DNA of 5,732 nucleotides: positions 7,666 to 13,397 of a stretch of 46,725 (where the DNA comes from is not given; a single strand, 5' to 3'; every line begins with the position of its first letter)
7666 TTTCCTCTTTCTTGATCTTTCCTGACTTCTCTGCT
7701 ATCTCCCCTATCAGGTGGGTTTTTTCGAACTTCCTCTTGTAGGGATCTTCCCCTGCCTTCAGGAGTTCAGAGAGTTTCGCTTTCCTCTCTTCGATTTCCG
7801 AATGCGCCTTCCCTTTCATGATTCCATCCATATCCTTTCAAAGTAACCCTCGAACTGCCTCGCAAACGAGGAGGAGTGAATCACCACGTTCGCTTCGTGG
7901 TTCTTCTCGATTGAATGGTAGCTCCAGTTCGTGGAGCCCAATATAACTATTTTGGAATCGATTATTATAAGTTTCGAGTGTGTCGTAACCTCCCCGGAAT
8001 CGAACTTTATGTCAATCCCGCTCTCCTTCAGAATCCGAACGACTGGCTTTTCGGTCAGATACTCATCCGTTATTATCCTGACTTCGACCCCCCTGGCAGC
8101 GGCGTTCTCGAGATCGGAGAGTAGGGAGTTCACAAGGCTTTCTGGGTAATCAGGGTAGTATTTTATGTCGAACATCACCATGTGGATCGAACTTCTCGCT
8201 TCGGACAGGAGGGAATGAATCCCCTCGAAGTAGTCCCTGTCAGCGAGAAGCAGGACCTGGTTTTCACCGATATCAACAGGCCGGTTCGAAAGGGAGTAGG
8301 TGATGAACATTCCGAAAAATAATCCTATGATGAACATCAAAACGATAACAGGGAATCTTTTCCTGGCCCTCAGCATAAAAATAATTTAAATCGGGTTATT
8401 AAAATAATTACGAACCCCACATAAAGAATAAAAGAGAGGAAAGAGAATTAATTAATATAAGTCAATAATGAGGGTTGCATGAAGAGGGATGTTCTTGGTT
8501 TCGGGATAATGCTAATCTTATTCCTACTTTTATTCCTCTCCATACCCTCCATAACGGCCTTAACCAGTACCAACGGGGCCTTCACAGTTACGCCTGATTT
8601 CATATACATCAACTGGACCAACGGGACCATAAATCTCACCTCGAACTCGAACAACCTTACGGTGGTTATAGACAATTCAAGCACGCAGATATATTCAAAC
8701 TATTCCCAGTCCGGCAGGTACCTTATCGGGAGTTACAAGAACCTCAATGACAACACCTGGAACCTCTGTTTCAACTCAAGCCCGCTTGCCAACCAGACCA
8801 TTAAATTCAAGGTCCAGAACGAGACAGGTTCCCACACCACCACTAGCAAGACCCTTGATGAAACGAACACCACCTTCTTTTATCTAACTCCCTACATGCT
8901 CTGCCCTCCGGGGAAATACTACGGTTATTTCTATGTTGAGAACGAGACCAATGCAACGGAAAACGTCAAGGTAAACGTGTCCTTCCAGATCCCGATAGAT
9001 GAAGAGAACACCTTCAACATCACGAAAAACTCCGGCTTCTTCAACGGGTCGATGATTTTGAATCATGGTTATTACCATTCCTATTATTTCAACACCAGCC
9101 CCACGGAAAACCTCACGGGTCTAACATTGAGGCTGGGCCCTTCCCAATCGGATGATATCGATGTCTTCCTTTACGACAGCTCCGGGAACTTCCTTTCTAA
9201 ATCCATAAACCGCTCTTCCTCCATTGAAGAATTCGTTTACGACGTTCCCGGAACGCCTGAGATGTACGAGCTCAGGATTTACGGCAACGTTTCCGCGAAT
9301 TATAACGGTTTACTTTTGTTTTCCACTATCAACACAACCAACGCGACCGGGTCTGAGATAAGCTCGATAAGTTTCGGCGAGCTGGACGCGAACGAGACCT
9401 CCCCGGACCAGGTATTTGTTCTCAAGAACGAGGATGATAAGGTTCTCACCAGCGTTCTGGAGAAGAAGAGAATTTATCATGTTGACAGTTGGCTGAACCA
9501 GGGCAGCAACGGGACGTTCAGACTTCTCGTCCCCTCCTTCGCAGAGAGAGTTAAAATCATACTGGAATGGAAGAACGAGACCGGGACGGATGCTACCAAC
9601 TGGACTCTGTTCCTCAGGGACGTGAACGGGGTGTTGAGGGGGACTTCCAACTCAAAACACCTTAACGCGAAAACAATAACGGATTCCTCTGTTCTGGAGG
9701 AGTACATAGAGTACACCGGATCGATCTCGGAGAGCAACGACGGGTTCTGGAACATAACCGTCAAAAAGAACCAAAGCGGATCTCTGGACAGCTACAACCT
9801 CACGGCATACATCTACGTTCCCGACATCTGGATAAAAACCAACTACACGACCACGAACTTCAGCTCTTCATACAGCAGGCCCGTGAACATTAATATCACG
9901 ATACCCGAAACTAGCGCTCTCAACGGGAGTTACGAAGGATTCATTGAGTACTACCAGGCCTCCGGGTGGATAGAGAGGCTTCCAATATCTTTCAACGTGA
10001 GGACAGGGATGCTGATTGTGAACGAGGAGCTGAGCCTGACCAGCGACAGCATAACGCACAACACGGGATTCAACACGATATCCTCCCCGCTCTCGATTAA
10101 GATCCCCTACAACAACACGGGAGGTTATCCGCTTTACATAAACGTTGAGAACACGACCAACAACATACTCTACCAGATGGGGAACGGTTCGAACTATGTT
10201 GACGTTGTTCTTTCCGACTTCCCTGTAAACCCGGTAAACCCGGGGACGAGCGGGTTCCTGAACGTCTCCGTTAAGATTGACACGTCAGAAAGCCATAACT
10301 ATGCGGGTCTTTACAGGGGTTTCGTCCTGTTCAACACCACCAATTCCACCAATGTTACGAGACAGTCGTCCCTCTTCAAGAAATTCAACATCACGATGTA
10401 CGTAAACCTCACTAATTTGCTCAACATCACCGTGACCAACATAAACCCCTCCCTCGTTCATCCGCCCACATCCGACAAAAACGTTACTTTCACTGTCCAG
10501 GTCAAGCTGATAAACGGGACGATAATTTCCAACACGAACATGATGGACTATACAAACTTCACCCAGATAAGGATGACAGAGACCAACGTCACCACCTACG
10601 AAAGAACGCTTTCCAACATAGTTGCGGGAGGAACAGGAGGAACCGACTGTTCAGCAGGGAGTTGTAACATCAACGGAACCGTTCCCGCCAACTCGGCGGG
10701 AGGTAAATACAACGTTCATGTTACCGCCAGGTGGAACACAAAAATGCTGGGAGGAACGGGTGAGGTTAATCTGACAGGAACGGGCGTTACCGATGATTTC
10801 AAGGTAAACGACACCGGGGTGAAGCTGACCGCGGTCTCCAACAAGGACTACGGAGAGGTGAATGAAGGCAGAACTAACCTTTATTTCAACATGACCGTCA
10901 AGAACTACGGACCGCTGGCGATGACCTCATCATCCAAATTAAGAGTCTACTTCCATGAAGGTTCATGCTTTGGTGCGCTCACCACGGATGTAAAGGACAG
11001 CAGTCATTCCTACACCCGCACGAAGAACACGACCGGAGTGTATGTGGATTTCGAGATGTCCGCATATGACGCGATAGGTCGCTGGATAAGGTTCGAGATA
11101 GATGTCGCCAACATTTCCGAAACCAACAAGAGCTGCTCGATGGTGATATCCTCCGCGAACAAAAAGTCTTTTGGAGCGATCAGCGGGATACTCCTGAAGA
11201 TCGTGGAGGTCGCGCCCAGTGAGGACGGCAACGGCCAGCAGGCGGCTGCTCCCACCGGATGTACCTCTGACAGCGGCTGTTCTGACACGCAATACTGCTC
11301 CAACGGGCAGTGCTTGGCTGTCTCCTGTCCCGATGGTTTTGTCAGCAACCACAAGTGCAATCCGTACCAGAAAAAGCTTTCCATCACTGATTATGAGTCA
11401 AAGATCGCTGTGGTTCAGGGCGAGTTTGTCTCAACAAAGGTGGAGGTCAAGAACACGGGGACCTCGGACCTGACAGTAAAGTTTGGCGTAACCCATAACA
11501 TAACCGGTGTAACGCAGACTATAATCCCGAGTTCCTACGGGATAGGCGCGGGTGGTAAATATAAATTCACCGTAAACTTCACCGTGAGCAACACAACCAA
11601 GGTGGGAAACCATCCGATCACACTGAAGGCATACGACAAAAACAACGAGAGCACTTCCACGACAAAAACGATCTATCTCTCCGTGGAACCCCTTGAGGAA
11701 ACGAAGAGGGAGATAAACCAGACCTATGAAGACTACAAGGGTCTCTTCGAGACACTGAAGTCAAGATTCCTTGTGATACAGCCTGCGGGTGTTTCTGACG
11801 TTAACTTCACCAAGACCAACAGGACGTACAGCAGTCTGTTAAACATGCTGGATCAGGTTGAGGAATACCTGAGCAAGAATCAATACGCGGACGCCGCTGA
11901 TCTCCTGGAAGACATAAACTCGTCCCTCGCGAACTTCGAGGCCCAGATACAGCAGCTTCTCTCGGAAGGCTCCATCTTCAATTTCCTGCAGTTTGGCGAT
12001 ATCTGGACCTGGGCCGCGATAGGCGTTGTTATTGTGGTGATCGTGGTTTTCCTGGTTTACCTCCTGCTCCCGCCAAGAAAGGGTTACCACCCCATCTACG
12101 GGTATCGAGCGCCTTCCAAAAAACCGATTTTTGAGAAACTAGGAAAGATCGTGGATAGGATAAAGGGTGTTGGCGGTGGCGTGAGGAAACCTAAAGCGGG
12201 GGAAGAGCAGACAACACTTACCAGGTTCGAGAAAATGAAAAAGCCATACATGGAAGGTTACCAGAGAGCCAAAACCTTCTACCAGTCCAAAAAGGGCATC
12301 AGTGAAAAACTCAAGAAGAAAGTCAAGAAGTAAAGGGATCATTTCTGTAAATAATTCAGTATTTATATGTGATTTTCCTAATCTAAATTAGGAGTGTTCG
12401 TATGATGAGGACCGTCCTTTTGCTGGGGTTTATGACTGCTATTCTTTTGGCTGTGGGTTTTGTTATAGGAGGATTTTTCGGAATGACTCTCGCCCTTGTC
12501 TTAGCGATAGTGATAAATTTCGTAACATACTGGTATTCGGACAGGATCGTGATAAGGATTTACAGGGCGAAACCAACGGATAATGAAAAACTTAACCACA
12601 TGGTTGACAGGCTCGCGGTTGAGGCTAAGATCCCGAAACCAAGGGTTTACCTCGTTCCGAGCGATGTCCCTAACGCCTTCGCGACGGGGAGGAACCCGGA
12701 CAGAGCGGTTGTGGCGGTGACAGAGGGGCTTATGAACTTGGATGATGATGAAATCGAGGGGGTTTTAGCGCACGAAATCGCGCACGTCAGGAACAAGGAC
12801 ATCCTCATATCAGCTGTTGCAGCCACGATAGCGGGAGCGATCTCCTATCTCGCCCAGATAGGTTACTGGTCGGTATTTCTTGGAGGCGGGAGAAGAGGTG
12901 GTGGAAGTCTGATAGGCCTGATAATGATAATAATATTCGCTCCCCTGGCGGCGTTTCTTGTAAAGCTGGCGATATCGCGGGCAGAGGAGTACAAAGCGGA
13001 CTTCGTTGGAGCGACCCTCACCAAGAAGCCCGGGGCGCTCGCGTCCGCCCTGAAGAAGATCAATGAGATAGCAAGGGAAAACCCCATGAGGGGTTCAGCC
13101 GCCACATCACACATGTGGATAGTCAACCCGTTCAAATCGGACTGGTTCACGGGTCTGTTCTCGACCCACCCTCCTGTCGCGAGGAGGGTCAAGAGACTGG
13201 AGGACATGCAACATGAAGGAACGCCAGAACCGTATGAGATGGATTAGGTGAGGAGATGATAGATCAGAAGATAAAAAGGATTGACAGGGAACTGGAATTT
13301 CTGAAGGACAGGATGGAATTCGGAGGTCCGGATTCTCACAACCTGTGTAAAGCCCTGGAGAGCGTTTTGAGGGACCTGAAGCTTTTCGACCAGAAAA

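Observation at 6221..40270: Every tRNA gene in the window appears interrupted (five introns in four genes)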

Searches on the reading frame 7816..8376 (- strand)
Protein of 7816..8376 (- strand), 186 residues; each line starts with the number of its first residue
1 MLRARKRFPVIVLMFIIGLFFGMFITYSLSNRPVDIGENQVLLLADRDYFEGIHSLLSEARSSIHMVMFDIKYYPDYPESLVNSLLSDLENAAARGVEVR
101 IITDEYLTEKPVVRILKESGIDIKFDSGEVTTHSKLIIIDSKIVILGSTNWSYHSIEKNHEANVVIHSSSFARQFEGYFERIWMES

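Call 48: search_protein_families(library=pfam, proteins=[window:7816-8376:-], max_evalue=0.01)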
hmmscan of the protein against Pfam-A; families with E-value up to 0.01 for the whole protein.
window:7816-8376:- (186 aa): 3 families
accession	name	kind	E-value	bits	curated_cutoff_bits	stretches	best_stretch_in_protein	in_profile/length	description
PF13091.12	PLDc_2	-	1e-26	93.7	27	1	55-183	3-132/132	PLD-like domain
PF11495.14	Regulator_TrmB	-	0.00013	21.7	22.2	1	77-186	30-132/233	Archaeal transcriptional regulator TrmB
PF00614.28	PLDc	-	0.00015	22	21.9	1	133-153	6-26/28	Phospholipase D Active site motif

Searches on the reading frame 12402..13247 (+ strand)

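Call 48: search_protein_families(library=pfam, proteins=[window:12402-13247:+], max_evalue=0.01)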
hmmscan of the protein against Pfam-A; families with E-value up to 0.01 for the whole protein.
window:12402-13247:+ (281 aa): 3 families
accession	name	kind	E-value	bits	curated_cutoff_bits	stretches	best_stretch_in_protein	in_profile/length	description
PF01435.24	Peptidase_M48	-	1e-35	123.7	20.3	1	59-269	2-185/186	Peptidase family M48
PF05569.17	Peptidase_M56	-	2.6e-05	24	31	1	33-142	106-217/296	BlaR1 peptidase M56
PF18958.6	DUF5700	-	0.00057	19.8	25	1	75-138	90-150/283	Putative zinc dependent peptidase (DUF5700)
